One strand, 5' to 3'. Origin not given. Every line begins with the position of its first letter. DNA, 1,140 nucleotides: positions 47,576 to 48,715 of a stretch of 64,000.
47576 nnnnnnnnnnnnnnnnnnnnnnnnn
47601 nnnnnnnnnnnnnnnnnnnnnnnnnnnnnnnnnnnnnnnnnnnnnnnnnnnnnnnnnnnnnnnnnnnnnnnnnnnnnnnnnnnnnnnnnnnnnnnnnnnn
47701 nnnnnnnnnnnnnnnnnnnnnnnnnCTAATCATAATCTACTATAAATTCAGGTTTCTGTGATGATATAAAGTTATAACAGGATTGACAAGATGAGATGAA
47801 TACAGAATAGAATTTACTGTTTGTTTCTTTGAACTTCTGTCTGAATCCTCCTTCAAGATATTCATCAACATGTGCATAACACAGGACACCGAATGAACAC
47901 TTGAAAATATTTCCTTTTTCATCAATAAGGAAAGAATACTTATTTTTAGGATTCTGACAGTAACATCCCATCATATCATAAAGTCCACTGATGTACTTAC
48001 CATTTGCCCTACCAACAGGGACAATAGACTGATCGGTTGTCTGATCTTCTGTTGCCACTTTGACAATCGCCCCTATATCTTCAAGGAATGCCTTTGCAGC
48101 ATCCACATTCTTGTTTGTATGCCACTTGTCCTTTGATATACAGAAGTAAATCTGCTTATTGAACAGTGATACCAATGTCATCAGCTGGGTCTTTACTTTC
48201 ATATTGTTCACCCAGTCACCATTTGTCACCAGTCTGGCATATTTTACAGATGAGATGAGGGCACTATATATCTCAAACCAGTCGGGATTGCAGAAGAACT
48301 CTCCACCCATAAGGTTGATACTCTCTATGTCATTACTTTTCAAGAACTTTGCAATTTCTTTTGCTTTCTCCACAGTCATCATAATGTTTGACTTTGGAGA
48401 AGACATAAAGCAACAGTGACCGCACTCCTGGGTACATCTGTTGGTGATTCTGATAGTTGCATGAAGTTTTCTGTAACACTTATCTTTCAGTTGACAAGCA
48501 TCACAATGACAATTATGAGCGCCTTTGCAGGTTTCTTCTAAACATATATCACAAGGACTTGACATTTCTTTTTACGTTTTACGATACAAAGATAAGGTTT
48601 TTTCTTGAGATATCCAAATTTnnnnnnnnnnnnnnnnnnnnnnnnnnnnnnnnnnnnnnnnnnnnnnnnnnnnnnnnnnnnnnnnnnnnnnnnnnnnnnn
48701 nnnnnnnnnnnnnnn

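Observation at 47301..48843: Second, diverged copy of the same radical SAM/twitch enzyme about 9 kb away, with its own promoter element and a 2-TM partner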

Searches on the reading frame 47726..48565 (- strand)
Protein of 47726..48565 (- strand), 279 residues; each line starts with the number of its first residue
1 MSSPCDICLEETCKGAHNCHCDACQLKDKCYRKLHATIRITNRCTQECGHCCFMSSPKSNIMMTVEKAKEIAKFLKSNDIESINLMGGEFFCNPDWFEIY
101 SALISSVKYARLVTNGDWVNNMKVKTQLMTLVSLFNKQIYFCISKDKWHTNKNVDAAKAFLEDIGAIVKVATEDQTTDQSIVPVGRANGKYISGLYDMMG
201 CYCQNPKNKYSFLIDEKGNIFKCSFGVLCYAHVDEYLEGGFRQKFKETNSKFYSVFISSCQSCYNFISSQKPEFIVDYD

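Call 4: search_protein_families(library=pfam, proteins=[window:47726-48565:-], max_evalue=1)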
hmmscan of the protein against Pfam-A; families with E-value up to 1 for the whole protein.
window:47726-48565:- (279 aa): 2 families
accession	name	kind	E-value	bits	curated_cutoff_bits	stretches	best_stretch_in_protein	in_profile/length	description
PF04055.27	Radical_SAM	-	1.4e-10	42.1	29.5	1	38-120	1-90/166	Radical SAM superfamily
PF13353.11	Fer4_12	-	0.0052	17.5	22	1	42-111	13-81/137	4Fe-4S single cluster domain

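Call 6: search_protein_families(library=phrogs, proteins=[window:47726-48565:-], max_evalue=0.01)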
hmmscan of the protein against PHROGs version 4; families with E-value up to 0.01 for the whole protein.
window:47726-48565:- (279 aa): 2 families
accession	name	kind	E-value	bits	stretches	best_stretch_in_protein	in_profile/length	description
phrog_10156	-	unknown function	0.0012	19.6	1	117-193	22-97/167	-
phrog_27668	-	unknown function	0.0014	19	1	31-172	3-143/335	-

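Call 7: search_protein_families(library=ncbifam, proteins=[window:47726-48565:-], max_evalue=1)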
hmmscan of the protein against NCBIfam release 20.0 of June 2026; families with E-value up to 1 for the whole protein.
window:47726-48565:- (279 aa): 31 families (the best 25 are shown)
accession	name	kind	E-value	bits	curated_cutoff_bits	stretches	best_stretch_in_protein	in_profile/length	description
TIGR04078.1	rSAM_yydG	equivalog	1.5e-15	57.5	300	1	37-162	4-131/309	YydG family radical SAM peptide epimerase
NF012164.0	AlbA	equivalog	2e-12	46.3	850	1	32-149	111-223/442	subtilosin maturase AlbA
NF050035.1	rSAM_WgK_link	exception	1.2e-08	34.4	650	1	35-128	10-104/367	radical SAM/SPASM peptide maturase WgkB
TIGR04167.1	rSAM_SeCys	equivalog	4.2e-08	32.8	300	1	38-102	12-76/303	arsenosugar biosynthesis radical SAM (seleno)protein ArsS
TIGR04103.1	rSAM_nif11_3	equivalog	7.7e-08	31.3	725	1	31-116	2-87/412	nif11-class peptide radical SAM maturase 3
NF049973.1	radical_Rv1681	equivalog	7.3e-07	28.4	380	1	43-146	81-180/326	Rv1681 family radical SAM protein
NF001199.0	PRK00164.2-1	equivalog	1.1e-06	28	231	1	26-122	3-102/308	GTP 3',8-cyclase MoaA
TIGR02668.1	moaA_archaeal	equivalog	1.1e-06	27.9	325.25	1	27-123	2-101/303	GTP 3',8-cyclase MoaA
TIGR03962.1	mycofact_rSAM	equivalog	1.2e-06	27.9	265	1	37-176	15-150/339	mycofactocin radical SAM maturase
TIGR04250.1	SCM_rSAM_ScmE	equivalog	2.2e-06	26.9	400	1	37-121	6-91/358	SynChlorMet cassette radical SAM/SPASM protein ScmE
NF004884.0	PRK06245.1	equivalog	7.9e-06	25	209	1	36-89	17-70/340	7,8-didemethyl-8-hydroxy-5-deazariboflavin synthase subunit CofG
TIGR04051.1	rSAM_NirJ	equivalog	8.5e-06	25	515.45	1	40-125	8-94/354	heme d1 biosynthesis radical SAM protein NirJ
TIGR02666.1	moaA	equivalog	2.7e-05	23.3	284.05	1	27-117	2-101/336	GTP 3',8-cyclase MoaA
TIGR04278.1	viperin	exception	3e-05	23.2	450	1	38-93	63-116/347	antiviral radical SAM protein viperin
NF045702.1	rSAM_GDGT_ether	equivalog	5.6e-05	22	450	1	19-121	73-178/486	tetraether lipid synthase Tes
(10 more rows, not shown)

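Call 10: search_dna_similar(query=window:47726-48565:-, collection=phages, mode=protein, max_rows=40)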
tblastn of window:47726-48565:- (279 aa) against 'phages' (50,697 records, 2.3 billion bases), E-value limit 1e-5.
Records with a match: 1; places in all: 1; records where one place covers at least 80% of the query: 1.
Best place of each record, by identity: <60% 1.
By first word of the organism name: uncultured 1.
By host as written in the record: - 1.
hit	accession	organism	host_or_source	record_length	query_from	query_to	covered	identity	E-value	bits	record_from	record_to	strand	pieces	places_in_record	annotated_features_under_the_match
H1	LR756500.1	uncultured phage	metagenomic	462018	4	263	93%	50.8%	2e-75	255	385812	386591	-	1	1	record has no annotation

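Call 12: find_homologous_proteins(query=window:47726-48565:-)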
Query window:47726-48565:- (279 aa): 336 proteins with E <= 0.001 among 546 candidates; the best 120 are listed.
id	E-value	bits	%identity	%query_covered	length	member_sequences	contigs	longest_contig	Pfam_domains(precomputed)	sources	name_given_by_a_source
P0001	3.9e-182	622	95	100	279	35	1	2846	PF04055.28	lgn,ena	-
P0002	1.1e-161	555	83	100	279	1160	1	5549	PF04055.28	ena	-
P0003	6.0e-161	552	84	100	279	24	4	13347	PF04055.28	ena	-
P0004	1.6e-157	541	82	100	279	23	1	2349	PF04055.28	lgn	-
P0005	2.1e-157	541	82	99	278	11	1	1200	PF04055.28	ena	-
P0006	7.2e-151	519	77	100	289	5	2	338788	PF04055.28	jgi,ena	-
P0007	4.5e-143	494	73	99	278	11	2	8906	PF04055.28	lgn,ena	-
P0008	1.9e-142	492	77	94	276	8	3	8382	PF04055.28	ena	-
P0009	1.7e-141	489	75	99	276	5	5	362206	PF04055.28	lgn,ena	-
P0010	2.7e-140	485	73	97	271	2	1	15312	PF04055.28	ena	-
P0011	4.8e-139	481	72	100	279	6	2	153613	PF04055.28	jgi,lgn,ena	-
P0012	2.9e-138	478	71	100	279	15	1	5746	PF04055.28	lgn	-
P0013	2.9e-137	475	73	95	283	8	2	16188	PF04055.28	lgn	-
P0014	3.3e-137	475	74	95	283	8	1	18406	PF04055.28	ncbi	-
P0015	2.6e-135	468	71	100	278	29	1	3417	PF04055.28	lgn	-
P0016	6.3e-134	464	73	94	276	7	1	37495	PF04055.28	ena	-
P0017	1.1e-132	460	69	95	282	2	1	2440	PF04055.28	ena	-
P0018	2.1e-132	459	71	100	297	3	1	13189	PF04055.28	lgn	-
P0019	4.6e-132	458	87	79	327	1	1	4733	PF04055.28,PF01668.24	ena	-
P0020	1.9e-131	456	69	96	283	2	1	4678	PF04055.28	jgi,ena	-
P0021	1.5e-130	453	72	91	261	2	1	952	PF04055.28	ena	-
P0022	7.1e-130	450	66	100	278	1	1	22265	PF04055.28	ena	-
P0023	1.2e-124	433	66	96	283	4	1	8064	PF04055.28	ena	-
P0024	1.4e-124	433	67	95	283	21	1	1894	PF04055.28,PF13353.12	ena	-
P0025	1.6e-123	430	65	95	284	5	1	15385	PF04055.28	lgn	-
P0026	3.0e-122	425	64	99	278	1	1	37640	PF04055.28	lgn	-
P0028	2.1e-120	419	65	95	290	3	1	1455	PF04055.28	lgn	-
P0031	5.9e-115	401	80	78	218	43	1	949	PF04055.28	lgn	-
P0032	7.2e-115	401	61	95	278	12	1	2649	PF04055.28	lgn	-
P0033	1.2e-111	391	63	95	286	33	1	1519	PF04055.28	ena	-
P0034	5.7e-111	388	61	95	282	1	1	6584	PF04055.28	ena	-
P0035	3.4e-109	383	59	96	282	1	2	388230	PF04055.28,PF13353.12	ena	-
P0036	1.5e-108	380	59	96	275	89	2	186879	PF04055.28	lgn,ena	-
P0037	1.8e-108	380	60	95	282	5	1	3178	PF04055.28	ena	-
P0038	9.4e-107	375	59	96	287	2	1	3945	PF04055.28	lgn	-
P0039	2.3e-106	373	60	95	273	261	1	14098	PF04055.28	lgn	-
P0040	2.6e-104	367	57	95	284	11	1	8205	PF04055.28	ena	-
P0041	2.4e-103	363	58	93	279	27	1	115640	PF04055.28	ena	-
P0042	3.1e-103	363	58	96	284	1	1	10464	PF04055.28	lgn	-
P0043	5.0e-103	362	57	96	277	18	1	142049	PF04055.28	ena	-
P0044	7.3e-103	362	56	96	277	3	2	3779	PF04055.28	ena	-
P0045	2.8e-102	360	56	97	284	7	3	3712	PF04055.28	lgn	-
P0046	3.5e-102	360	56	96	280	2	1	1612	PF04055.28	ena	-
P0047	1.5e-101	358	61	93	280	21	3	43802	PF04055.28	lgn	-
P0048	1.9e-101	357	60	90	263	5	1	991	PF04055.28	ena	-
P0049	2.7e-101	357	56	95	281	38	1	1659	PF04055.28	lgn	-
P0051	1.4e-100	354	56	97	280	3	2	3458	PF04055.28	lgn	-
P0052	8.6e-100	352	56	97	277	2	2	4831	PF04055.28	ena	-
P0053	8.7e-100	352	59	93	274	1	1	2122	PF04055.28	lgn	-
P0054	1.2e-99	351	58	97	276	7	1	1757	PF04055.28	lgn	-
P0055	1.7e-99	351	56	95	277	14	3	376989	PF04055.28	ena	-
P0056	1.8e-99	351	56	94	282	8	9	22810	PF04055.28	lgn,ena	-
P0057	4.9e-99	349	57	93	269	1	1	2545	PF04055.28,PF13353.12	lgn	-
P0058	9.0e-99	348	56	94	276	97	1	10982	PF04055.28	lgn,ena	-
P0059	5.4e-98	346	55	97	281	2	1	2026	PF04055.28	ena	-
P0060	1.0e-97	345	56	94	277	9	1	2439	PF04055.28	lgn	-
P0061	2.2e-97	344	55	98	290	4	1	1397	PF04055.28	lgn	-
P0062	5.4e-97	343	56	95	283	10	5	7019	PF04055.28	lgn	-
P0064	3.1e-96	340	55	94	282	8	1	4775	PF04055.28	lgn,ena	-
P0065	1.5e-95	338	54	93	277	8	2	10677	PF04055.28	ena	-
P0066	2.7e-95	337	54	98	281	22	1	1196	PF04055.28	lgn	-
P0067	8.7e-95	335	54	94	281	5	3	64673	PF04055.28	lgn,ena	-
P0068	1.8e-94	334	55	93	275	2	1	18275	PF04055.28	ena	-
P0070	6.9e-94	332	52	97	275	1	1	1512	PF04055.28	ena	-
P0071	9.8e-94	332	55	95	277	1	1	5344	PF04055.28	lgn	-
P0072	1.4e-93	331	54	93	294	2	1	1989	PF04055.28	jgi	-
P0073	1.9e-93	331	55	93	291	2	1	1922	PF04055.28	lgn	-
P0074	3.9e-93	330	54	93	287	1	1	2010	PF04055.28,PF13353.12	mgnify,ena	mgnify:CR=1 FL=1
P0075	8.7e-93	329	56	94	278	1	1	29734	PF04055.28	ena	-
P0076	8.8e-93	329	52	96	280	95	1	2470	PF04055.28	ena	-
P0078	1.6e-92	328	55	93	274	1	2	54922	PF04055.28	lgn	-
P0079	2.3e-92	327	55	94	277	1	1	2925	PF04055.28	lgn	-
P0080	1.2e-91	325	54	93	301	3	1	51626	PF04055.28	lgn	-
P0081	1.8e-91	324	54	96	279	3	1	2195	PF04055.28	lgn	-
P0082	1.9e-91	324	51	94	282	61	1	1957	PF04055.28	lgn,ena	-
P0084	2.7e-91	324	53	96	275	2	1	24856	PF04055.28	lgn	-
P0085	3.3e-91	324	56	92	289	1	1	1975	PF04055.28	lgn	-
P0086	8.7e-91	322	55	94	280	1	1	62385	PF04055.28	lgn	-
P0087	2.1e-90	321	52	97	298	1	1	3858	PF04055.28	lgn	-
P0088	2.6e-90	321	57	94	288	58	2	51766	PF04055.28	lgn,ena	-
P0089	4.1e-90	320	52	95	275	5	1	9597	PF04055.28,PF13353.12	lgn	-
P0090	4.1e-90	320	54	93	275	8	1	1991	PF04055.28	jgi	jgi:MoaA/NifB/PqqE/SkfB family radical SAM enzyme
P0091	8.3e-90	319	52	97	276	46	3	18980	PF04055.28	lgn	-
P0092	9.7e-90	319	50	94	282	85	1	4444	PF04055.28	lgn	-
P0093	1.7e-89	318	50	97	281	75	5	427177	PF04055.28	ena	-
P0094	3.1e-89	317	52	93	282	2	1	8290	PF04055.28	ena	-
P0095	4.2e-89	317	53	93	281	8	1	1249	PF04055.28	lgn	-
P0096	9.3e-89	316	52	93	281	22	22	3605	PF04055.28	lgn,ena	-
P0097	1.0e-88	315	51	96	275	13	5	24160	PF04055.28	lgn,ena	-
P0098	1.6e-88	315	53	93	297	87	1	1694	PF04055.28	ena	-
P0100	4.4e-88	313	55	93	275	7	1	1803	PF04055.28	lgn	-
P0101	4.6e-88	313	52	99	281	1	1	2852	PF04055.28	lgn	-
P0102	2.9e-87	311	52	93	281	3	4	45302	PF04055.28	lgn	-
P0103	3.8e-87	310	53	93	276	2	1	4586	PF04055.28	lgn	-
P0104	1.4e-86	308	54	93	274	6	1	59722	PF04055.28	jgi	jgi:hypothetical protein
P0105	4.2e-86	307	51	93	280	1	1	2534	PF04055.28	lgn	-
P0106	5.9e-86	306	52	93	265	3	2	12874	PF04055.28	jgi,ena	-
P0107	6.4e-86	306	52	93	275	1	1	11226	PF04055.28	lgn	-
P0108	7.7e-86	306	54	93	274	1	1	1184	PF04055.28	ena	-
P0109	1.2e-85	305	51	93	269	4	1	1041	PF04055.28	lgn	-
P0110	2.2e-85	305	52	93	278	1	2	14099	PF04055.28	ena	-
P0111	3.3e-85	304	53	93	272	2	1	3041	PF04055.28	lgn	-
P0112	1.0e-84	302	50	93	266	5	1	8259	PF04055.28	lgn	-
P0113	1.1e-84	302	53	93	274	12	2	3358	PF04055.28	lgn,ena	-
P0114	1.7e-84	302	53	96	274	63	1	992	PF04055.28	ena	-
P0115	2.4e-84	301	53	94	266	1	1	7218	PF04055.28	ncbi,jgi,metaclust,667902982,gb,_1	metaclust:\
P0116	3.7e-84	300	54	93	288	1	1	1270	PF04055.28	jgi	jgi:hypothetical protein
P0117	7.0e-84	300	52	94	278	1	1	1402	PF04055.28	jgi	jgi:hypothetical protein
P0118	7.1e-84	300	51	93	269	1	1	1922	PF04055.28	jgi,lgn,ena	-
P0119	8.8e-84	299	52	96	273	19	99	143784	PF04055.28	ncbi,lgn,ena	-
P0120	2.4e-83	298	50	94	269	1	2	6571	PF04055.28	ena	-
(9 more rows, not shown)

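Call 13: find_related_loci(query=window:47726-48565:-, collection=viral_contigs, flank=10000)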
Query window:47726-48565:- (279 aa) in viral_contigs; peptide patterns used: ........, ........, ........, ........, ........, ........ (x = any residue, [..] = any of these).
6 stretches matched a pattern; 6 encode a relative of the query (tblastn E <= 1e-3); 6 distinct loci.
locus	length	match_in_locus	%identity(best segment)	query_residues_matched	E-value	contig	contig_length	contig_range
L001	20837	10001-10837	84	1-279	3e-165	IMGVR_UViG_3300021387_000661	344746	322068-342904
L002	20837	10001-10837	72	1-278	3e-142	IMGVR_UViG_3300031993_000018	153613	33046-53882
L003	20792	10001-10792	62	1-266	2e-112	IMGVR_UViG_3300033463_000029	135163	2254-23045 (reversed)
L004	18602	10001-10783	50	2-263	3e-94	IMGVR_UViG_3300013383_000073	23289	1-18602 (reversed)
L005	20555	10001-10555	51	2-186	5e-65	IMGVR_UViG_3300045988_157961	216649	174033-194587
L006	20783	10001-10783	53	2-263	3e-90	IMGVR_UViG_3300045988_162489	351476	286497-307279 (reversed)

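Call 20: get_annotated_region(hit=H1, flank=20000)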
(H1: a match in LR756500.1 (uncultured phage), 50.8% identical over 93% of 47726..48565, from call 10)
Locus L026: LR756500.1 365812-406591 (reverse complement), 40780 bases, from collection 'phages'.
description: uncultured phage genome assembly, chromosome: 1.
organism: uncultured phage (NCBI taxid 278008)
taxonomy: Viruses; environmental samples
host: -; source: metagenomic; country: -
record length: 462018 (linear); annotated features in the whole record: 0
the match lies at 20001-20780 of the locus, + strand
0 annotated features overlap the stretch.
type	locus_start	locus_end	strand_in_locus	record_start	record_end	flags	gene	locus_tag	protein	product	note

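Call 24: find_encoding_contigs(protein=window:47726-48565:-, flank=10000, max_places=3)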
Protein window:47726-48565:- (279 aa): 2 contigs read that carry it; 1 place shown.
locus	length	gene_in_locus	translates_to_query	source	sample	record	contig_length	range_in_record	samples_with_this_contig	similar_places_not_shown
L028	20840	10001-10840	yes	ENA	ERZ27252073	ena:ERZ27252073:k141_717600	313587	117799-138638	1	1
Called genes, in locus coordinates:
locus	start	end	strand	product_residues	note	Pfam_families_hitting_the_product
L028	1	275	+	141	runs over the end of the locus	-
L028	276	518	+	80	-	-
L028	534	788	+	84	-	-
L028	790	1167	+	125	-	-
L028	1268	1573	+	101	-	-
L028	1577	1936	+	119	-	-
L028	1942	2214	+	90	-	-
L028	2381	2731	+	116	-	-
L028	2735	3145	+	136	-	-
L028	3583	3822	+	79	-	-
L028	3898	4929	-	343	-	-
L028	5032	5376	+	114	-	-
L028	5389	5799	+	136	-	-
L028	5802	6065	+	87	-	-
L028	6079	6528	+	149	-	-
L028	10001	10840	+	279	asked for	PF04055:Radical_SAM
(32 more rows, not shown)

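Call 28: find_encoding_contigs(protein=P0035, flank=10000, max_places=2)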
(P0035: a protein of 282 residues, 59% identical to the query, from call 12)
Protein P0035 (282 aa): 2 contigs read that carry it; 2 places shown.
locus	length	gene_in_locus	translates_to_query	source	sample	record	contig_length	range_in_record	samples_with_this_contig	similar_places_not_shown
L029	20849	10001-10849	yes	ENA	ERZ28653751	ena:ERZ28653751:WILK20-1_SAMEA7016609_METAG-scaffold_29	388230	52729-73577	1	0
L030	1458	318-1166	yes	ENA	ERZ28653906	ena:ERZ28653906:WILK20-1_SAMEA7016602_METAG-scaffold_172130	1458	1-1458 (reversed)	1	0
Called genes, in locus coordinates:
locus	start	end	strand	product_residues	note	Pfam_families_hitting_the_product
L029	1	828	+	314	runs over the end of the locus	PF02511:Thy1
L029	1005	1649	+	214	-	-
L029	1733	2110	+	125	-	-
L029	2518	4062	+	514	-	-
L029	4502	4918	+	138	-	-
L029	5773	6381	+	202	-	-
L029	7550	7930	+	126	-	-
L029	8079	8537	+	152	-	-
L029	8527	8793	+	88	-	-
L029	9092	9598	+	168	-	-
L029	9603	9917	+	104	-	-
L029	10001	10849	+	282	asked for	PF13353:Fer4_12 (weak), PF04055:Radical_SAM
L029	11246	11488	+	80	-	-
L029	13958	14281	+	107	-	PF00717:Peptidase_S24 (weak)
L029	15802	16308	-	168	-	-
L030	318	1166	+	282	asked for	PF13353:Fer4_12 (weak), PF04055:Radical_SAM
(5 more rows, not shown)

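Call 29: find_encoding_contigs(protein=P0006, flank=10000, max_places=2)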
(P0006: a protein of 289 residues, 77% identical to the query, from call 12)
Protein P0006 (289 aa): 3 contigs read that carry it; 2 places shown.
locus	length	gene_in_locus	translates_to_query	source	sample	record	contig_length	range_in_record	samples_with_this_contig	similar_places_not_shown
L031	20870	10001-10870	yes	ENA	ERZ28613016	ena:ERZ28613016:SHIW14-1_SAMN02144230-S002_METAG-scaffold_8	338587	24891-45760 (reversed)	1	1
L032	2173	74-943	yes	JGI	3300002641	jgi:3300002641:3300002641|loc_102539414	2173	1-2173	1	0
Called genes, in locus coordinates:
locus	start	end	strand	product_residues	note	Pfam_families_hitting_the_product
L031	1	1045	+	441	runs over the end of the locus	PF01966:HD, PF08433:KTI12 (weak), PF13671:AAA_33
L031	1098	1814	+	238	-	-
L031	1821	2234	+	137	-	PF08302:tRNA_lig_CPD (weak)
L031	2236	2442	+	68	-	PF11195:Tad2-like (weak)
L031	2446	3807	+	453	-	PF01743:PolyA_pol, PF12627:PolyA_pol_RNAbd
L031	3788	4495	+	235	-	-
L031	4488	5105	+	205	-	-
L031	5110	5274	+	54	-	-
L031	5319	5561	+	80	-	-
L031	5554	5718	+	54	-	-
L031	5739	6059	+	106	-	-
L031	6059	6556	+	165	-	-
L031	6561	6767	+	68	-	-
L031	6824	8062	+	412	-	PF10127:RlaP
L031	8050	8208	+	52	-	-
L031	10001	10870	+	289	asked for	PF04055:Radical_SAM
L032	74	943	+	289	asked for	PF04055:Radical_SAM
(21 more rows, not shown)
